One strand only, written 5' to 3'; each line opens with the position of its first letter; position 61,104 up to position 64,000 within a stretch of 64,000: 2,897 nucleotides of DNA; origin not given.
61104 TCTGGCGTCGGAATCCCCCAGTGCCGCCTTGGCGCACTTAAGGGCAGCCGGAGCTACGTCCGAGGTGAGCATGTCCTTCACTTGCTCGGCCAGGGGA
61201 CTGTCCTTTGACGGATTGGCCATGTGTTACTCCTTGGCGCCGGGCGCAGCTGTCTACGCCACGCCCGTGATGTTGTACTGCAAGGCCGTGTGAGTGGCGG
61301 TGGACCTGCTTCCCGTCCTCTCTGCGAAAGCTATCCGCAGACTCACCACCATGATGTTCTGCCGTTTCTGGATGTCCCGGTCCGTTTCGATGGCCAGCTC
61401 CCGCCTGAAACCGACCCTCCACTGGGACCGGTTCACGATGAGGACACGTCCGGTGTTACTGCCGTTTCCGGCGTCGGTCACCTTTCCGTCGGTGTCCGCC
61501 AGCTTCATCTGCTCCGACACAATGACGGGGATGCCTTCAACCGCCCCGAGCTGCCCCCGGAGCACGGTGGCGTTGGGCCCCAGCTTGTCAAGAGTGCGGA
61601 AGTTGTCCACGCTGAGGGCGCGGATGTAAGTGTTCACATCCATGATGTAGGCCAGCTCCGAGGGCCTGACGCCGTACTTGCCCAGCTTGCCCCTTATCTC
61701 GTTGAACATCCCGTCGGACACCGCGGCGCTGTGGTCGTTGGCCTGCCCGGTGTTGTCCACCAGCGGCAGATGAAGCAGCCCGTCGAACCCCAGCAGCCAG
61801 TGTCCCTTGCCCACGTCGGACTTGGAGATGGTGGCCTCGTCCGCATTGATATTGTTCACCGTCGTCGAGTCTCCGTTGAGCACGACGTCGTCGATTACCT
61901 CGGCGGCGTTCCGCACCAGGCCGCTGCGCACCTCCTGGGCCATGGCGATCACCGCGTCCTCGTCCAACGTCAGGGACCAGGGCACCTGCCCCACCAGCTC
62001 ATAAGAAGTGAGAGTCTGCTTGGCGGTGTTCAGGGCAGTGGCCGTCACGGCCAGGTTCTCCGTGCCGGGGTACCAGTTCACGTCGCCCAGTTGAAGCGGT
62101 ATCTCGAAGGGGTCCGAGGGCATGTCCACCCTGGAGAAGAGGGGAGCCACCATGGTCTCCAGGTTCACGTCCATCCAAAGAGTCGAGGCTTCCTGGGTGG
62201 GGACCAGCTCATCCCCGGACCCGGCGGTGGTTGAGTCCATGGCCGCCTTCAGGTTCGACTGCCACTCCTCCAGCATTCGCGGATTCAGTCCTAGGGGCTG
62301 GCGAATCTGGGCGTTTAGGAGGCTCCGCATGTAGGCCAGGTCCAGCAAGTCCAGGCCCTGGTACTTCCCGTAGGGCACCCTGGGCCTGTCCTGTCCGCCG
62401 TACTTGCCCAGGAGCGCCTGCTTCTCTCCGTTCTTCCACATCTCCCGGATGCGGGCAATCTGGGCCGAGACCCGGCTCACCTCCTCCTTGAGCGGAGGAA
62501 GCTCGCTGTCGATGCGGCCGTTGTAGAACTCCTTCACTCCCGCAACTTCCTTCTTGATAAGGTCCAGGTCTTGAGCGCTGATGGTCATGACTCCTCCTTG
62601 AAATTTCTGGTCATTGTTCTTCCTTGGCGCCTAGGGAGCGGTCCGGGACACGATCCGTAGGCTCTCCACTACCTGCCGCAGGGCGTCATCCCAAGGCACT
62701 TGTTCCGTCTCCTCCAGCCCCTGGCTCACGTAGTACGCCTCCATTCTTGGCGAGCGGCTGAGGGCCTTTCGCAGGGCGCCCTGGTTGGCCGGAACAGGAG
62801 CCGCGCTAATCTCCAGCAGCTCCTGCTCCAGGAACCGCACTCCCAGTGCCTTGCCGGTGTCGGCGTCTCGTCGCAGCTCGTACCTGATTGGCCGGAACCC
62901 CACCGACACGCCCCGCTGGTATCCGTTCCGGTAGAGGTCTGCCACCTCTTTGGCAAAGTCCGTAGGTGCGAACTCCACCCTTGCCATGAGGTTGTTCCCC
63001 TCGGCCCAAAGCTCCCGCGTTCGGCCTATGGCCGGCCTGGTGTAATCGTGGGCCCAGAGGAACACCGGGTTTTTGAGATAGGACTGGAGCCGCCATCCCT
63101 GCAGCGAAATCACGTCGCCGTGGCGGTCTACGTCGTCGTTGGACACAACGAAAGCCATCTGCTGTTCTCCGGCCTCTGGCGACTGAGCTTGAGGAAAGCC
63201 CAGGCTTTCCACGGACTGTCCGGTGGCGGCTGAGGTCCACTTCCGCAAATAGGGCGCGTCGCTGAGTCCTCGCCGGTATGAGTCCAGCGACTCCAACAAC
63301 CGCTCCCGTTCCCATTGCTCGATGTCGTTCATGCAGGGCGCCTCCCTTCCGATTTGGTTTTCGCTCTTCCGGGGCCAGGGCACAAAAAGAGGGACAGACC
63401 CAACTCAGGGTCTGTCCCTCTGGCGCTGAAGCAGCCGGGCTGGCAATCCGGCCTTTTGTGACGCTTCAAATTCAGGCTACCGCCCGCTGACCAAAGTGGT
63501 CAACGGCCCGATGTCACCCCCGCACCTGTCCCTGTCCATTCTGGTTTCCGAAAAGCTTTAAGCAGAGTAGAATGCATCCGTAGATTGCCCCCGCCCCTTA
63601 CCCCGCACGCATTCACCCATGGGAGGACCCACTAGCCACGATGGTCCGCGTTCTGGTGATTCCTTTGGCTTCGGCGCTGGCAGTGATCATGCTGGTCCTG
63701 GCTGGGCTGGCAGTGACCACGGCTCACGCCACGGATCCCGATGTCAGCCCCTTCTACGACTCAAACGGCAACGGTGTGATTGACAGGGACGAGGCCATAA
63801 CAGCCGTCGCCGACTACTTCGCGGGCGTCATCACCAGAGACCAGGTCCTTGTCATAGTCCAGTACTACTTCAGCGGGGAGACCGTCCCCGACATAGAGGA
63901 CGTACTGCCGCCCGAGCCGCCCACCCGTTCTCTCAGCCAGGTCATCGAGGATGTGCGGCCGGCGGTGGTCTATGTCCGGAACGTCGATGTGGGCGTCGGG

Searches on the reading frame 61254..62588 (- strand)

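Call 17: search_protein_families(library=pfam, proteins=[window:61254-62588:-], max_evalue=0.00001)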
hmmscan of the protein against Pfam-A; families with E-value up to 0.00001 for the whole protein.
window:61254-62588:- (444 aa): 1 family
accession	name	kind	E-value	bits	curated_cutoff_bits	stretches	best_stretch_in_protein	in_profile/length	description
PF05065.19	Phage_capsid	-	2.3e-08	34.2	24.2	1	128-243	4-121/280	Phage capsid family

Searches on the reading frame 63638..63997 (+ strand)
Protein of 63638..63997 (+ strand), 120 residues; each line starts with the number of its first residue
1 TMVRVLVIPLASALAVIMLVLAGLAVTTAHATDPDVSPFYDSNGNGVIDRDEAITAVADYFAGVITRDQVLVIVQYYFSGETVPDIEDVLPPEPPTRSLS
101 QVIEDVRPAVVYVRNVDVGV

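Call 7: search_protein_families(library=pfam, proteins=[window:63638-63997:+], max_evalue=10)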
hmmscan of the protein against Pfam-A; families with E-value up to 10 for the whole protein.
window:63638-63997:+ (120 aa): 4 families
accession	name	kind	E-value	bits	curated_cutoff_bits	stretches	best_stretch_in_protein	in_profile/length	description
PF00036.39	EF-hand_1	-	0.013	15.4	25.4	1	40-58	9-27/29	EF hand domain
PF13405.12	EF-hand_6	-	0.021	15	25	1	40-56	9-25/30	EF-hand domain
PF13202.12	EF-hand_5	-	0.15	12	25.9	1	40-52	8-20/25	EF hand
PF05042.19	Caleosin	-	0.21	12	27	1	39-85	12-58/170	Caleosin related protein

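Call 29: search_protein_families(library=ncbifam, proteins=[window:63638-63997:+], max_evalue=10)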
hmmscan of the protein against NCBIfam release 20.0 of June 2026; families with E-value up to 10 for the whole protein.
window:63638-63997:+ (120 aa): 0 families

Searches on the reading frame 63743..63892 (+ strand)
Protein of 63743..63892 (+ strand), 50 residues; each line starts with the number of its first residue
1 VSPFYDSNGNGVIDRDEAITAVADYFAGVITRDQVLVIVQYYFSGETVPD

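Call 7: search_protein_families(library=pfam, proteins=[window:63743-63892:+], max_evalue=10)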
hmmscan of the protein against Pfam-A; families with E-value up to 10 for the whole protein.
seq(50 aa): 5 families
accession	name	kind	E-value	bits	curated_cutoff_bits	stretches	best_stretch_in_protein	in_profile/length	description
PF00036.39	EF-hand_1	-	0.0018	18.2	25.4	1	5-23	9-27/29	EF hand domain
PF13405.12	EF-hand_6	-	0.0019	18.2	25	1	5-21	9-25/30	EF-hand domain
PF13202.12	EF-hand_5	-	0.033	14.1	25.9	1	5-17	8-20/25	EF hand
PF13499.12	EF-hand_7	-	0.054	14.3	30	1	5-40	11-47/67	EF-hand domain pair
PF05042.19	Caleosin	-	0.088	13.2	27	1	4-49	12-57/170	Caleosin related protein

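Call 29: search_protein_families(library=ncbifam, proteins=[window:63743-63892:+], max_evalue=10)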
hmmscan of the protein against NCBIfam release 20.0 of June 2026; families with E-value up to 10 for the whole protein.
seq(50 aa): 0 families
